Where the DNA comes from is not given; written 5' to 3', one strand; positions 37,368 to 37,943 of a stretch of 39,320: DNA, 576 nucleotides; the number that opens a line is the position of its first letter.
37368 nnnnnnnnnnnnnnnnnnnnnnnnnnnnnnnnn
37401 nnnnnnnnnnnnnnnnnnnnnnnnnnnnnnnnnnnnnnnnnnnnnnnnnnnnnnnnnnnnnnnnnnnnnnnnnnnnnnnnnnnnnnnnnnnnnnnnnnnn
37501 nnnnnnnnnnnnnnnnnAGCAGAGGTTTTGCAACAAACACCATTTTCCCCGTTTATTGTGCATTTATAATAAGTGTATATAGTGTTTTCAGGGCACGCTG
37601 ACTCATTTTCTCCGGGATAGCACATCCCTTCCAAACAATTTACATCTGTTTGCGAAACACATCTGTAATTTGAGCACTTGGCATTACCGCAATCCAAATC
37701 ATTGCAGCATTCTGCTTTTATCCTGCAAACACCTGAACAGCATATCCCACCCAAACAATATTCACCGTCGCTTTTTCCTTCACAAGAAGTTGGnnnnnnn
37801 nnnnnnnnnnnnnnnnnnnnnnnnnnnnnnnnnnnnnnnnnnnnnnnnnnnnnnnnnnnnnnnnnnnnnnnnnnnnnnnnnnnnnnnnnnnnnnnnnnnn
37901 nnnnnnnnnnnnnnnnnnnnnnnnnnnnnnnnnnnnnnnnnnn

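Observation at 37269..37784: Tandem cystine-knot-like modules (32 Cys in about 170 aa) in an archaeal anchored surface protein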

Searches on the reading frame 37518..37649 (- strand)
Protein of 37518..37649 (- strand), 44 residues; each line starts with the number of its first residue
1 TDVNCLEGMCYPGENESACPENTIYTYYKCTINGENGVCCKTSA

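Call 37: search_solved_structures(query=A4, max_evalue=10, show_alignments=5)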
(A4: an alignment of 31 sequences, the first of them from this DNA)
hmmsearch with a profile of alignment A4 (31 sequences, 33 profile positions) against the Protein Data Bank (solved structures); distinct sequences matched with E-value up to 10: 10.
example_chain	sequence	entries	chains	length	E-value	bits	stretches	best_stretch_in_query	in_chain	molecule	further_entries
9leg_D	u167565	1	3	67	0.051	17.3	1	9-31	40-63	Lipoprotein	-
7n1h_O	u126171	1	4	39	0.18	15.5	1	1-14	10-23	Low-density lipoprotein receptor class A domain-containing protein 3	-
8xi4_M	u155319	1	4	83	0.54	14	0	1-18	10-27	Very low-density lipoprotein receptor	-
9dqz_M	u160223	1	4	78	0.91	13.3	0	1-18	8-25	Very low-density lipoprotein receptor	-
9wyt_J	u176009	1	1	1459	1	13.1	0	10-23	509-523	yolk sac IgY receptor precursor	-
9uio_R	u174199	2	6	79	1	13.1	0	1-18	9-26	Very low-density lipoprotein receptor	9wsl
8ys2_M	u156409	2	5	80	1.1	13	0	1-18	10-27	Very low-density lipoprotein receptor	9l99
7fff_H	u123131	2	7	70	1.2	12.9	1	1-14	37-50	Low-density lipoprotein receptor class A domain-containing protein 3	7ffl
7ffn_M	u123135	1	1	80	1.3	12.8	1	1-14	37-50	Low-density lipoprotein receptor class A domain-containing protein 3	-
8ufc_V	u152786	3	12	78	1.3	12.8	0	1-18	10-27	Very low-density lipoprotein receptor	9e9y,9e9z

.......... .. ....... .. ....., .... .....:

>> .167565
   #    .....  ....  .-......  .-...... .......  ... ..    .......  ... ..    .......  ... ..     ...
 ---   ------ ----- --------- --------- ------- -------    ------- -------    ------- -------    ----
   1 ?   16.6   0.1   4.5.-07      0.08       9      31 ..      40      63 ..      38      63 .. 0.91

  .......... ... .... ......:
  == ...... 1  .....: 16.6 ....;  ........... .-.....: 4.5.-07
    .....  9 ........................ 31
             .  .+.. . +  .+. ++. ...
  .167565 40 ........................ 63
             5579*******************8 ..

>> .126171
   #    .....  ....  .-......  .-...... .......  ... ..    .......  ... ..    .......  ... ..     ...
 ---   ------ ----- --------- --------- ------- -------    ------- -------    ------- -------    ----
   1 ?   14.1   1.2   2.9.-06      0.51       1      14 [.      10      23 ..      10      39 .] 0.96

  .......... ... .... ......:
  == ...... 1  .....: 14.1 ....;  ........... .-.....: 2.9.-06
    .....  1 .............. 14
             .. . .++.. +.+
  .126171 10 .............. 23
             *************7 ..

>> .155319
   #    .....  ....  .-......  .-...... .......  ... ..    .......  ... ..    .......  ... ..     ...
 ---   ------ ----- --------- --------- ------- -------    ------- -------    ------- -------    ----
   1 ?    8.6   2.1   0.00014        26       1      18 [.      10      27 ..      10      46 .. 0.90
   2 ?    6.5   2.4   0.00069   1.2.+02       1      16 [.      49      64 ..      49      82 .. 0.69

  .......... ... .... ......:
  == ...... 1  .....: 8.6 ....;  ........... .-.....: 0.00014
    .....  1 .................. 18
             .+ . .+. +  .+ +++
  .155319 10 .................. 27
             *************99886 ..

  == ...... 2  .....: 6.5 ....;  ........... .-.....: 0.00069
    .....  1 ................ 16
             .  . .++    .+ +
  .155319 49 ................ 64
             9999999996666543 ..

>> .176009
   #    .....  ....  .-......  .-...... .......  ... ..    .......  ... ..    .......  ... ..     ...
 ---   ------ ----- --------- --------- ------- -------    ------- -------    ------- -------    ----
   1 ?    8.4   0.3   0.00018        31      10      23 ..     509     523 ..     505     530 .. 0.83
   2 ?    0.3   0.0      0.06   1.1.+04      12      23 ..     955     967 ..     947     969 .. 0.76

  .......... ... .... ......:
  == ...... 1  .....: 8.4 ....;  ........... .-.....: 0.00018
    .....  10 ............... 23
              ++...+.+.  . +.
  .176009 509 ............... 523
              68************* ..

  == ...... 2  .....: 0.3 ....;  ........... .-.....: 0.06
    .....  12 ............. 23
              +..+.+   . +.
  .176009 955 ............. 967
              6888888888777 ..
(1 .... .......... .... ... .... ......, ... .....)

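Call 57: find_homologous_proteins(query=A5, max_evalue=1)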
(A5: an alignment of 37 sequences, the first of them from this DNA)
Query A5 (37 sequences): 76 candidates shared short words with the query, none scored E <= 1.

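Call 69: search_protein_families(library=pfam, alignment_id=A5, max_evalue=10)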
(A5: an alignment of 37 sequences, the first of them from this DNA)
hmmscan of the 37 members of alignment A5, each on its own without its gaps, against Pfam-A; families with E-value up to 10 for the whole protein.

A. member 1, seq(44 aa): 1 family
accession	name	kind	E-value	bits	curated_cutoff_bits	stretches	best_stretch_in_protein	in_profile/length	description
PF10853.13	DUF2650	-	0.019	15.1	22.9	1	19-40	1-21/37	Protein of unknown function (DUF2650)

B. families by the number of members that match (of 37 scanned): 10 families
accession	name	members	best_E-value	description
PF00323.24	Defensin_1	8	0.0085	Mammalian defensin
PF11410.13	Antifungal_pept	6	0.0092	Antifungal peptide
PF00711.24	Defensin_beta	6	0.028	Beta defensin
PF13841.11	Defensin_beta_2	3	0.0018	Beta defensin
PF10853.13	DUF2650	2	0.019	Protein of unknown function (DUF2650)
PF23481.2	Ig_TMEM132_2nd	2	0.64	TMEM132 second Ig-like domain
PF00093.24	VWC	1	0.061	von Willebrand factor type C domain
PF25585.1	zf-CCCH_DUS3L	1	1.1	DUS3L CCCH zinc finger domain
PF00734.23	CBM_1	1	4.8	Fungal cellulose binding domain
PF08116.16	Toxin_29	1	7.7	PhTx neurotoxin family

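Call 70: search_protein_families(library=pfam, proteins=[window:37518-37649:-], max_evalue=10)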
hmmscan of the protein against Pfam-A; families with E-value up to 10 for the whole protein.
seq(44 aa): 1 family
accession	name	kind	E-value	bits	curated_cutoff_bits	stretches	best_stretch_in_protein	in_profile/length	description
PF10853.13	DUF2650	-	0.019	15.1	22.9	1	19-40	1-21/37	Protein of unknown function (DUF2650)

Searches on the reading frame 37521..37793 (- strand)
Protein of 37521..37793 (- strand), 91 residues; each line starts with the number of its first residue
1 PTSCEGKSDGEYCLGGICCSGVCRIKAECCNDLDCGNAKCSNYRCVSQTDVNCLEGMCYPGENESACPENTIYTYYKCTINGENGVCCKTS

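Call 44: predict_structure(alignment_id=A3)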
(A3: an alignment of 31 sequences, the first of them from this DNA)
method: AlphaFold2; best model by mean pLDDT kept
length: 91 residues; sequences in the alignment: 31
mean_pLDDT: 85.0   pTM: 0.47
mean pLDDT of the five models: 85.0, 84.4, 84.2, 77.2, 76.9
residues with pLDDT >= 90: 22; 70-90: 63; 50-70: 6; < 50: 0
segments of 3 or more residues with pLDDT < 50: none
pLDDT, mean of each block of 10 residues (from residue 1): 82 89 90 81 78 83 89 87 87 80
secondary structure, 60 per line:
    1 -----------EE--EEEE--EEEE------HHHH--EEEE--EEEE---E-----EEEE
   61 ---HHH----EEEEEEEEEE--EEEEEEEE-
elements in order: E16-19 E22-25 H32-35 E38-41 E44-47 E57-60 E71-80 E83-90

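Call 47: fold_search(model_id=the predicted structure, library=pdb)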
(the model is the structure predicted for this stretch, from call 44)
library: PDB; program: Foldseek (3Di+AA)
matches with E <= 10: 21; with E <= 0.001: 0
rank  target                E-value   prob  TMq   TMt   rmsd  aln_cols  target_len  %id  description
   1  6dmq_A                2.6e+00  0.44  0.28  0.68   2.0        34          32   20  Crystal structure of the T27A mutant of human alpha defensin HNP4. (released 2019-01-30)
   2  1wqk_MODEL_1_A        4.5e+00  0.05  0.22  0.34   5.3        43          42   28  Solution structure of APETx1, a specific peptide inhibitor of human Ether-a-go-go-related gene potassium chann (released 2005-03-08)
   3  3kdr_C                5.7e+00  0.01  0.13  0.06   8.3        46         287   15  The Crystal Structure of a HK97 Family Phage Portal Protein from Corynebacterium diphtheriae to 2.9A (released 2009-12-29)
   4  7e9m_C                6.5e+00  0.02  0.14  0.08   9.1        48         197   10  Crystal Structure of Spindlin1 bound to SPINDOC Docpep3 (released 2022-06-15)
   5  6u2k_B                6.9e+00  0.01  0.16  0.04   8.9        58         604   14  EM structure of MPEG-1 (L425K, alpha conformation) soluble pre-pore complex (released 2019-09-25)
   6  4uj8_A                7.3e+00  0.02  0.17  0.09   9.6        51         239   14  Structure of surface layer protein SbsC, domains 6-7 (released 2016-04-27)
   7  3s8r_A                7.3e+00  0.02  0.17  0.04  15.8        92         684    9  Crystal Structures of Glutaryl 7-Aminocephalosporanic Acid Acylase: Insight into Autoproteolytic Activation (released 2011-07-06)
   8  4uj8_C                7.7e+00  0.03  0.17  0.08   6.5        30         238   20  Structure of surface layer protein SbsC, domains 6-7 (released 2016-04-27)
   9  8exa_A                7.7e+00  0.01  0.13  0.05   9.8        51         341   12  ISDra2 TnpB in complex with reRNA and cognate DNA, conformation 1 (RuvC domain resolved) (released 2023-04-05)
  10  5fty_A                8.2e+00  0.03  0.17  0.08   6.4        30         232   20  Structure of surface layer protein SbsC, domains 6-7 (monoclinic form) (released 2017-02-22)
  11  5fty_B                8.2e+00  0.03  0.17  0.08   6.4        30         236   20  Structure of surface layer protein SbsC, domains 6-7 (monoclinic form) (released 2017-02-22)
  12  4uj8_D                8.2e+00  0.03  0.17  0.08   6.6        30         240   20  Structure of surface layer protein SbsC, domains 6-7 (released 2016-04-27)
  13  5o57_MODEL_1_A        8.2e+00  0.01  0.21  0.21  14.8        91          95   16  Solution Structure of the N-terminal Region of Dkk4 (released 2018-06-13)
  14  2ft9                  8.2e+00  0.01  0.14  0.11   9.3        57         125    9  Crystal structure of axolotl (Ambystoma mexicanum) liver bile acid-binding protein bound to cholic acid (released 2006-04-11)
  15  6sb1_A                8.7e+00  0.01  0.17  0.10   9.0        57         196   18  Crystal structure of murine perforin-2 P2 domain crystal form 1 (released 2020-02-05)
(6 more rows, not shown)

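Call 61: fold_search(model_id=the predicted structure, library=viral)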
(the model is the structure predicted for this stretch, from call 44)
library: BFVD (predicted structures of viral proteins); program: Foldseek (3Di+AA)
matches with E <= 10: 47; with E <= 0.001: 0
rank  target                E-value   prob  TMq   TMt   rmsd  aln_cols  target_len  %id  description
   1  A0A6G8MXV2            8.6e-02  0.38  0.24  0.08  10.1        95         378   22  Membrane protein [Cedratvirus kamchatka]
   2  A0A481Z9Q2            1.8e-01  0.23  0.18  0.13   9.5        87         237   16  Transmembrane protein [Pithovirus LCPAC304]
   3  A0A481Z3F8            7.0e-01  0.12  0.24  0.09   8.8        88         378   20  Transmembrane protein [Pithovirus LCPAC103]
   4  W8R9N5                7.0e-01  0.07  0.21  0.11   9.8       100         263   20  Uncharacterized protein [Chloriridovirus anopheles1]
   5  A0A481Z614            8.3e-01  0.09  0.23  0.07   9.9       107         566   15  Transmembrane protein [Pithovirus LCPAC201]
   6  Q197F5                1.3e+00  0.10  0.23  0.10  12.4        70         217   17  Uncharacterized protein 005L [Invertebrate iridescent virus 3]
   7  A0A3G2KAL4            1.4e+00  0.08  0.21  0.24  12.9        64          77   16  Uncharacterized protein [Salmonella phage STG2]
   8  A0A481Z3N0            1.4e+00  0.06  0.21  0.07  11.4        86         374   17  Transmembrane protein [Pithovirus LCPAC102]
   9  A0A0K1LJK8            2.5e+00  0.21  0.30  0.15   6.9        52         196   13  (no name in the UniProt tables at hand)
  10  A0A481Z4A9            2.9e+00  0.06  0.25  0.19   9.7       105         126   20  Transmembrane protein [Pithovirus LCPAC201]
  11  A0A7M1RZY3            2.9e+00  0.02  0.15  0.03  12.9        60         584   17  Uncharacterized protein [uncultured phage cr114_1]
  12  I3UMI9                3.7e+00  0.02  0.16  0.09  10.3        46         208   17  Uncharacterized protein [Colwellia phage 9A]
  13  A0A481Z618            4.2e+00  0.02  0.16  0.04  14.2        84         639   24  Transmembrane protein [Pithovirus LCPAC201]
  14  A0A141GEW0            4.7e+00  0.03  0.16  0.21  11.2        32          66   28  (no name in the UniProt tables at hand)
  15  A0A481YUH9            5.3e+00  0.03  0.28  0.09  11.4       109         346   15  Galactose binding lectin domain protein [Marseillevirus LCMAC102]
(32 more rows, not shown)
